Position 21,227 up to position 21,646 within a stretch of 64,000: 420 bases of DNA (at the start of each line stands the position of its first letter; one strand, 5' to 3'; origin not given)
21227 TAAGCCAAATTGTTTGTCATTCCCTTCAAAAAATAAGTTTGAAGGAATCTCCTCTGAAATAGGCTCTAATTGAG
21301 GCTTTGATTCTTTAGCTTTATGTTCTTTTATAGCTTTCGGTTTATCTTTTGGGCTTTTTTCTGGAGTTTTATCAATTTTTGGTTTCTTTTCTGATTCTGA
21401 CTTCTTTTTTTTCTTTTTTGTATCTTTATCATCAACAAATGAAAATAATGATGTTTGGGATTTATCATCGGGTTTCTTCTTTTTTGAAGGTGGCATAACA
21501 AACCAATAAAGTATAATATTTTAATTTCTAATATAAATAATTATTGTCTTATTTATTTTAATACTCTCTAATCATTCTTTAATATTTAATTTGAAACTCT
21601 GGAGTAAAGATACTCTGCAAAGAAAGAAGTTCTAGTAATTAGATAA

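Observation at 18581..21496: Family-B DNA polymerase with an N-terminal PIP-like box followed by a poly-lysine tail, plus a second PIP-like box at the extreme C terminus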

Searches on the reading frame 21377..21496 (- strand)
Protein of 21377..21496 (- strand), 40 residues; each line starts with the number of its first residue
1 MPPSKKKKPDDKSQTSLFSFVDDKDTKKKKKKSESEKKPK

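Call 64: search_solved_structures(query=window:21377-21496:-, max_evalue=10, show_alignments=5)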
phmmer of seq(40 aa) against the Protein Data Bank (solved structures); distinct sequences matched with E-value up to 10: 1.
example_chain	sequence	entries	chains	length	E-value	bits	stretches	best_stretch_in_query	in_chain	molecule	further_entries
5xg5_A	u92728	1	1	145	0.19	15.7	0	10-33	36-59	MITSUBA-1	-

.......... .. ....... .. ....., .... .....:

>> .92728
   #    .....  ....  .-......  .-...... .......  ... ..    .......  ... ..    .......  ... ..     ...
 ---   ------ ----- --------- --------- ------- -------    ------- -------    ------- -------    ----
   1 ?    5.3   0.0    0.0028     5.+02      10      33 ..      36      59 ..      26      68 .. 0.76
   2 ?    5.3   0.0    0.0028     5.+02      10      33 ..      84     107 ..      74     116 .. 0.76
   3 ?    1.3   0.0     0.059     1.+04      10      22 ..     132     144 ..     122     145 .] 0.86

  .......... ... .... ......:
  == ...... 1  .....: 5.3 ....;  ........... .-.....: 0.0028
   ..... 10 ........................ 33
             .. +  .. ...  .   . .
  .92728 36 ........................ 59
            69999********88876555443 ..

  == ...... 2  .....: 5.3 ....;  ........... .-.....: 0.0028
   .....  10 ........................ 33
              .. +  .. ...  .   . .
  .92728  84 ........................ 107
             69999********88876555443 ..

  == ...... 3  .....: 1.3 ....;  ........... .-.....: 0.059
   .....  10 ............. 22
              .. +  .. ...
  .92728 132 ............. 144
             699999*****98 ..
